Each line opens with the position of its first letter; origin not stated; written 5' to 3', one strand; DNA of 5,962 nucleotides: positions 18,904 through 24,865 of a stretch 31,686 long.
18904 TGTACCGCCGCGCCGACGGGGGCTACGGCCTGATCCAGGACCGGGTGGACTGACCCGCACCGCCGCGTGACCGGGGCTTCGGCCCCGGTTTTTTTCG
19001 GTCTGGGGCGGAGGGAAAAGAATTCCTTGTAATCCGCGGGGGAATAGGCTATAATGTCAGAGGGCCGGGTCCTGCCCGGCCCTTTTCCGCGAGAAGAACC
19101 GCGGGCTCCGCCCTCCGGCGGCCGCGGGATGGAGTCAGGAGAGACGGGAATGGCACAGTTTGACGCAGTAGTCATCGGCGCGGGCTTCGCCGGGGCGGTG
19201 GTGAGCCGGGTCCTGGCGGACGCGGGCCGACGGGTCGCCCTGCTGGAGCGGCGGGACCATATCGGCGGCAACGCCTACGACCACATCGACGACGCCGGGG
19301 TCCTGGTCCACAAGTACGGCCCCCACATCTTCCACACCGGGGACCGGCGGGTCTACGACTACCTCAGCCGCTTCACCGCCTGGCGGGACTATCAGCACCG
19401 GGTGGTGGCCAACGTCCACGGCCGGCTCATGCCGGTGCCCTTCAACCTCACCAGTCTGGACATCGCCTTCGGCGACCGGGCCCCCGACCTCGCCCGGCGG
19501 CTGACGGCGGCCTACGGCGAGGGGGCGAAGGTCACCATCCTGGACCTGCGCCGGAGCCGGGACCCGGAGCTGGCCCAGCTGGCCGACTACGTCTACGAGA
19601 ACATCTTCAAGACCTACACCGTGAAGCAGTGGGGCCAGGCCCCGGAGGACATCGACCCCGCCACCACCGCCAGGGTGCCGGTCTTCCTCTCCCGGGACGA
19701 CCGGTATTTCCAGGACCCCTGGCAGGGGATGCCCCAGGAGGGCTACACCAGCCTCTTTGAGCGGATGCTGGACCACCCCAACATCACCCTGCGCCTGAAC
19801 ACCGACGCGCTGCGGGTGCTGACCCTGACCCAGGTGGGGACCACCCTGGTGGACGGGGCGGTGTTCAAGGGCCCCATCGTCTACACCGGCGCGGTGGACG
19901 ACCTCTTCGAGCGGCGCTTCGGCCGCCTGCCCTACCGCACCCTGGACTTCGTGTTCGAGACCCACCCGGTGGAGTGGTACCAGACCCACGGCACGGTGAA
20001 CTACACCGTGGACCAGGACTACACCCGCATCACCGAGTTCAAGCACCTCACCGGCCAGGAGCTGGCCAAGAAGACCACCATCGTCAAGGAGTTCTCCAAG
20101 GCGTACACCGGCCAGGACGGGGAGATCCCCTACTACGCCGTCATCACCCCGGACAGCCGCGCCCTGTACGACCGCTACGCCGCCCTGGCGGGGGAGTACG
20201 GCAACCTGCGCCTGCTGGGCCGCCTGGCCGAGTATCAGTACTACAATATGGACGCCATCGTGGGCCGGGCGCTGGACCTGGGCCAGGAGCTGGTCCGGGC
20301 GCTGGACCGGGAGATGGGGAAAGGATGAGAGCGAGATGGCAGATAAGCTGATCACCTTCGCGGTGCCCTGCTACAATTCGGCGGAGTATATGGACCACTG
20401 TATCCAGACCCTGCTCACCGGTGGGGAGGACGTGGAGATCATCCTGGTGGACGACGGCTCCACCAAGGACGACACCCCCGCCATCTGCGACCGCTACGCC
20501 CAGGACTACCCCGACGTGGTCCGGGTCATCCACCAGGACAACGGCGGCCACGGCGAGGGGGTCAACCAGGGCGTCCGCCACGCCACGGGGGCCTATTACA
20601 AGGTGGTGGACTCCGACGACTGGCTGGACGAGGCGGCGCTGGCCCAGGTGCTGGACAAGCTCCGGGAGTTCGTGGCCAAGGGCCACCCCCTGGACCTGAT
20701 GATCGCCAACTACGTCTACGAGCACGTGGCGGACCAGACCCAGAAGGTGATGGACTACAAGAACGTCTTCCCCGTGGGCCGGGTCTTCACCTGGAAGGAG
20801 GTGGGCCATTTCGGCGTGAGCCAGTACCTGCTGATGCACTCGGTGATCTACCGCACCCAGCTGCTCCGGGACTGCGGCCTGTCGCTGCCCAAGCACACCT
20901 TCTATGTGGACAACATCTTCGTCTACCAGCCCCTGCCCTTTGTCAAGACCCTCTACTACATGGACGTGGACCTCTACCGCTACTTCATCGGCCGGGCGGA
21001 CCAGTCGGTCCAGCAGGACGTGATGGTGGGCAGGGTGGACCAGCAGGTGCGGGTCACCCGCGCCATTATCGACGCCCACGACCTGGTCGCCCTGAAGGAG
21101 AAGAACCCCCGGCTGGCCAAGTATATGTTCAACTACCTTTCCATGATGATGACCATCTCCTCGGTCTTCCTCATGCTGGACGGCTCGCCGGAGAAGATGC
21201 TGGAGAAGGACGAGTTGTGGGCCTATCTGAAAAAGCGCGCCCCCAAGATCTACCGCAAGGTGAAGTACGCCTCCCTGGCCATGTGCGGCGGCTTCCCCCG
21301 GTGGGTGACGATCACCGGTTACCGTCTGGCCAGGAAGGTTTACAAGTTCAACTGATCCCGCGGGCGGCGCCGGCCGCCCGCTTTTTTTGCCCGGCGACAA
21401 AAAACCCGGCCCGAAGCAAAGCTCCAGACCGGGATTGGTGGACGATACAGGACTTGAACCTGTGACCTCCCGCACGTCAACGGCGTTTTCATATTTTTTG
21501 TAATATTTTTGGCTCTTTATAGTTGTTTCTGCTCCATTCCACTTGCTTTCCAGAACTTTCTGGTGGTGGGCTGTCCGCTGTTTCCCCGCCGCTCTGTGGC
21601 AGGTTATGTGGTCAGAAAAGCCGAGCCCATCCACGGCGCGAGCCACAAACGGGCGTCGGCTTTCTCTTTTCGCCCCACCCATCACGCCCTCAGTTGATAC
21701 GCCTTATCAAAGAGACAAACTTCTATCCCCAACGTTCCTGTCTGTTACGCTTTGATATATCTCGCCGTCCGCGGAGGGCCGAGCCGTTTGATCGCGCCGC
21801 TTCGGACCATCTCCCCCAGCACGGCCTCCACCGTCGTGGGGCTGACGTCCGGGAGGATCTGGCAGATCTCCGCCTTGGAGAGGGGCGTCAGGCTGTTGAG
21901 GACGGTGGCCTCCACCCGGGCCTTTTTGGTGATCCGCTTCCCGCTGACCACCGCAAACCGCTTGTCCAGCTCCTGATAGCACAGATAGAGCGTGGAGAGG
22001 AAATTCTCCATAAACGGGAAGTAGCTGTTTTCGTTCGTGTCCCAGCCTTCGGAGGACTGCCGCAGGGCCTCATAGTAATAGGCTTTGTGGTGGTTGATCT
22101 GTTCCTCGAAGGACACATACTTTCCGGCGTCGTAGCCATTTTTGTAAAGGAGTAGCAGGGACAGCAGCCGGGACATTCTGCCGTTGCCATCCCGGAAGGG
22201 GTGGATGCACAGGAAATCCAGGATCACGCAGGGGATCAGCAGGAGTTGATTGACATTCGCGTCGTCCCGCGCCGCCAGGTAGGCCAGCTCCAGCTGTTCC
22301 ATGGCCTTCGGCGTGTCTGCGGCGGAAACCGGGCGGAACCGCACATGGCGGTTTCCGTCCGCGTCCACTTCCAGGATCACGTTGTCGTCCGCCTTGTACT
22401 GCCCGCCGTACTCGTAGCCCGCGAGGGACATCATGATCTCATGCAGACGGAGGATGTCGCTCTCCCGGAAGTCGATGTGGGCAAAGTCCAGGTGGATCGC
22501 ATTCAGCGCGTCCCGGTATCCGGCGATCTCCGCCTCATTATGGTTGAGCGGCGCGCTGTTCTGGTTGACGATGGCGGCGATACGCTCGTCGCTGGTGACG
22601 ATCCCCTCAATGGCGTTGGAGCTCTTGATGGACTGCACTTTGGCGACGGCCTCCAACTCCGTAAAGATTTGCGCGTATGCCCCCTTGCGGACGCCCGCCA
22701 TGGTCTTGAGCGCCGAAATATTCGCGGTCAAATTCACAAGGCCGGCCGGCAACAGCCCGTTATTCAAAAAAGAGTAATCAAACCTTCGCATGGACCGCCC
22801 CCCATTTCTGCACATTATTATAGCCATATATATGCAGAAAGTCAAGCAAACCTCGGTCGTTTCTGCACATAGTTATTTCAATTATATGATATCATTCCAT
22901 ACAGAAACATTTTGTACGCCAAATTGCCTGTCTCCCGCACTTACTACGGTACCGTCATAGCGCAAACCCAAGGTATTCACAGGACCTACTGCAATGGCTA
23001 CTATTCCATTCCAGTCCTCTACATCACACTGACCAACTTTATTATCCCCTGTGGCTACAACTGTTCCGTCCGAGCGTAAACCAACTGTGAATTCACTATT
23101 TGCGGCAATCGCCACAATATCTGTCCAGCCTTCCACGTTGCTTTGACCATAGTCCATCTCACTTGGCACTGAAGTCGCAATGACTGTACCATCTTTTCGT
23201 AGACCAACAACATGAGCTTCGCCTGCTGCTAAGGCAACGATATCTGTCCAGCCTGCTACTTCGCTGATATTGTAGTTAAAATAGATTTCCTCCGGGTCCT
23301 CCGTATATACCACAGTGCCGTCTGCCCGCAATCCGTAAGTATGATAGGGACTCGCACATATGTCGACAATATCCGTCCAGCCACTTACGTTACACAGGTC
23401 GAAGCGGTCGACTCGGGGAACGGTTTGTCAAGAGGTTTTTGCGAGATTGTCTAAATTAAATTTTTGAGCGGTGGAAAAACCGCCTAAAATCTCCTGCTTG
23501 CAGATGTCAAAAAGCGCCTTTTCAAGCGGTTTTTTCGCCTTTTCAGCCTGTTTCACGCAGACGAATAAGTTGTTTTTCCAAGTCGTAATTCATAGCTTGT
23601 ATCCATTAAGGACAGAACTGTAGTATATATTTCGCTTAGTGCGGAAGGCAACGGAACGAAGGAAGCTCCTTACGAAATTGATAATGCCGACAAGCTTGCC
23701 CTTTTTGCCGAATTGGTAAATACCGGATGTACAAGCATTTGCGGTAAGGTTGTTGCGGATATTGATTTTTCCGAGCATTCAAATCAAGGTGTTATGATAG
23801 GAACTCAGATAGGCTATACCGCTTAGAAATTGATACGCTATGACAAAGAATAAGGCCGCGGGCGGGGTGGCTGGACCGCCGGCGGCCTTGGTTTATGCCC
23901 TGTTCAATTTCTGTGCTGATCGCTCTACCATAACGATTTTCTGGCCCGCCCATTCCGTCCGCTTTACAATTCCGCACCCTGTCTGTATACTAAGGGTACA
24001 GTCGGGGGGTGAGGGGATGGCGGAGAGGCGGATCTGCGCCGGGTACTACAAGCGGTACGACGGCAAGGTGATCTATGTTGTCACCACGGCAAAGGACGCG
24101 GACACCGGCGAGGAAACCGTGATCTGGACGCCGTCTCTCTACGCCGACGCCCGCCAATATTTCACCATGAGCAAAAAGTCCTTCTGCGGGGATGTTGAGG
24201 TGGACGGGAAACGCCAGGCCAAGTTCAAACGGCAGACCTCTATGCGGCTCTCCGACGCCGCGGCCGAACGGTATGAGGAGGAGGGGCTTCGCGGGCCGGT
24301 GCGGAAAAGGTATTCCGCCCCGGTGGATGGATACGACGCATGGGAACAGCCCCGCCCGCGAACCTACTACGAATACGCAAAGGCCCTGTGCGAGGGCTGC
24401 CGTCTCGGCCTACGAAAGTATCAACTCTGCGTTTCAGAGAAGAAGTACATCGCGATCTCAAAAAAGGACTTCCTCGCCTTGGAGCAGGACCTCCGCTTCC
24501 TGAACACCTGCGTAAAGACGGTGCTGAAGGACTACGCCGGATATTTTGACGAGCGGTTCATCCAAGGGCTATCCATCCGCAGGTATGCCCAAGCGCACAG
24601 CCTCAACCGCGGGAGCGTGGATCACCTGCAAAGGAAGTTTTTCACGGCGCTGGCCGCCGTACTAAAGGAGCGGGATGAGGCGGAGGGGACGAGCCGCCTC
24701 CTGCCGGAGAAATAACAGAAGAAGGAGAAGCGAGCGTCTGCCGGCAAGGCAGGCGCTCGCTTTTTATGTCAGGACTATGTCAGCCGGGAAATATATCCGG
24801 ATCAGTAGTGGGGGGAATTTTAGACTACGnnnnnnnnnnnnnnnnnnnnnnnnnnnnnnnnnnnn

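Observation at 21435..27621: Compact 6.1-kb dual-integrase element inserted at the tRNA-Val(GAC) anticodon loop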

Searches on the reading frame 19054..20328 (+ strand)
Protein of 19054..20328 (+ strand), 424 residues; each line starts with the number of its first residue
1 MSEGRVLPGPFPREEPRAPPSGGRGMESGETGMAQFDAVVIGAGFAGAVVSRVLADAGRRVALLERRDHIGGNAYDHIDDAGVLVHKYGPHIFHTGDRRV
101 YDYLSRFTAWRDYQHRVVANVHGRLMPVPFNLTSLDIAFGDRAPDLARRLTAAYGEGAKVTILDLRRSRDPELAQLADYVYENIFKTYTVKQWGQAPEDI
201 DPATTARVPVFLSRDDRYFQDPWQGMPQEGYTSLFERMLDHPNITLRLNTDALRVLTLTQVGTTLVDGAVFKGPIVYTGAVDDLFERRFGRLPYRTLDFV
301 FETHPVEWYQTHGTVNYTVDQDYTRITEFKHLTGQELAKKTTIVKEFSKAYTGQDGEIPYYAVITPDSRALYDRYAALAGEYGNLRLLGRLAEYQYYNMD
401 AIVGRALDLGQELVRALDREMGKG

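Call 6: search_protein_families(library=pfam, proteins=[window:19054-20328:+], max_evalue=0.01)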
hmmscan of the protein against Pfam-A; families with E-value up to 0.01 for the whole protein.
window:19054-20328:+ (424 aa): 12 families
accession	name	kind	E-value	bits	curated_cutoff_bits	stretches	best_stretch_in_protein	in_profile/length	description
PF03275.19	GLF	-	3.8e-67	226.4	26.3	1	183-396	1-203/203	UDP-galactopyranose mutase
PF13450.12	NAD_binding_8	-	1.8e-17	63.8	21.9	1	40-107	1-68/68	NAD(P)-binding Rossmann-like domain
PF01593.30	Amino_oxidase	-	2.4e-09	37.4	19.8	1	46-156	2-117/443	Flavin containing amine oxidoreductase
PF01266.30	DAO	-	3.8e-06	27.1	27.9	1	37-74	1-39/353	FAD dependent oxidoreductase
PF12831.13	FAD_oxidored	-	1.1e-05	25.4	27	1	37-74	1-38/416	FAD dependent oxidoreductase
PF00070.33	Pyr_redox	-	1.6e-05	25.7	22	1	38-76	2-39/82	Pyridine nucleotide-disulphide oxidoreductase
PF07992.20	Pyr_redox_2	-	0.00032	20.7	26.1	1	38-76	145-182/291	Pyridine nucleotide-disulphide oxidoreductase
PF00890.30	FAD_binding_2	-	0.00073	19.3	20.4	1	37-74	1-38/414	FAD binding domain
PF02737.24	3HCDH_N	-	0.0027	18.1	22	0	39-80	3-44/180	3-hydroxyacyl-CoA dehydrogenase, NAD binding domain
PF01494.25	FAD_binding_3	-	0.0029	17.3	22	1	37-68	3-34/349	FAD binding domain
PF01946.23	Thi4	-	0.0035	17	26.2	1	33-74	15-57/235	Thi4 family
PF03486.20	HI0933_like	-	0.0051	16.7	50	1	37-71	2-36/244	HI0933-like protein Rossmann domain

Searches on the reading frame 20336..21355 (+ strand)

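Call 6: search_protein_families(library=pfam, proteins=[window:20336-21355:+], max_evalue=0.01)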
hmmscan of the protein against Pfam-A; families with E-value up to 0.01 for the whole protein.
window:20336-21355:+ (339 aa): 3 families
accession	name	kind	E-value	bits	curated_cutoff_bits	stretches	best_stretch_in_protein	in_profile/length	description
PF00535.33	Glycos_transf_2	-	4.5e-27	95.5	23.3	1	8-111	2-105/168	Glycosyl transferase family 2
PF13641.12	Glyco_tranf_2_3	-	1.7e-09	38.5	27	1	6-108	3-110/230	Glycosyltransferase like family 2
PF10111.15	Glyco_tranf_2_2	-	1e-05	25.6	27.3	1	30-150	27-146/276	Glycosyltransferase like family 2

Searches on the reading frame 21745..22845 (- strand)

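Call 6: search_protein_families(library=pfam, proteins=[window:21745-22845:-], max_evalue=0.01)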
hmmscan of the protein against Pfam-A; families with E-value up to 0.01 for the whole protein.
window:21745-22845:- (366 aa): 1 family
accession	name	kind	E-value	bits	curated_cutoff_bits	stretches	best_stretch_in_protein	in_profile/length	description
PF02661.23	Fic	-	1.4e-13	51.9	24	1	126-233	2-93/93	Fic/DOC family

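Call 61: search_protein_families(library=ncbifam, proteins=[window:21745-22845:-], max_evalue=0.001)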
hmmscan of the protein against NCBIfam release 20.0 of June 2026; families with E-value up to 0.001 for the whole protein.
window:21745-22845:- (366 aa): 2 families
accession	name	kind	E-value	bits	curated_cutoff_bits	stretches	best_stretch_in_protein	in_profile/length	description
NF046030.1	ProtAdlyltaseSoFic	equivalog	8.8e-10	38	550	1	72-266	59-244/361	protein adenylyltransferase Fic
TIGR02613.1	mob_myst_B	hypoth_equivalog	1.1e-05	25.4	124.4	1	212-264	120-173/186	mobile mystery protein B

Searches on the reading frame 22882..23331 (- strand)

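Call 6: search_protein_families(library=pfam, proteins=[window:22882-23331:-], max_evalue=0.01)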
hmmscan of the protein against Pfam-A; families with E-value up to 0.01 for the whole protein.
window:22882-23331:- (149 aa): 2 families
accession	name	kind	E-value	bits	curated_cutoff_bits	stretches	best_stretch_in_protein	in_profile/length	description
PF13540.12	RCC1_2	-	1.8e-19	69.3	22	3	72-101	1-30/30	Regulator of chromosome condensation (RCC1) repeat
PF25390.1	WD40_RLD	-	3.3e-10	40.3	150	1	29-138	31-172/363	RCC1-like domain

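Call 61: search_protein_families(library=ncbifam, proteins=[window:22882-23331:-], max_evalue=0.001)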
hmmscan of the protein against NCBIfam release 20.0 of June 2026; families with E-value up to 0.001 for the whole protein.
window:22882-23331:- (149 aa): 0 families

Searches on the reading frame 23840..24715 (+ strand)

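Call 6: search_protein_families(library=pfam, proteins=[window:23840-24715:+], max_evalue=0.01)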
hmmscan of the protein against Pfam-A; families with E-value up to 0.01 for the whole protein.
window:23840-24715:+ (291 aa): 1 family
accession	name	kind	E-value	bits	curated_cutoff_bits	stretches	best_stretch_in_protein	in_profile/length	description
PF07866.17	DUF1653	-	7.3e-06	26.7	23.5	1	68-130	1-61/62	Protein of unknown function (DUF1653)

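Call 61: search_protein_families(library=ncbifam, proteins=[window:23840-24715:+], max_evalue=0.001)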
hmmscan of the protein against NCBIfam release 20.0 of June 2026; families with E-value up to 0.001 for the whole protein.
window:23840-24715:+ (291 aa): 0 families
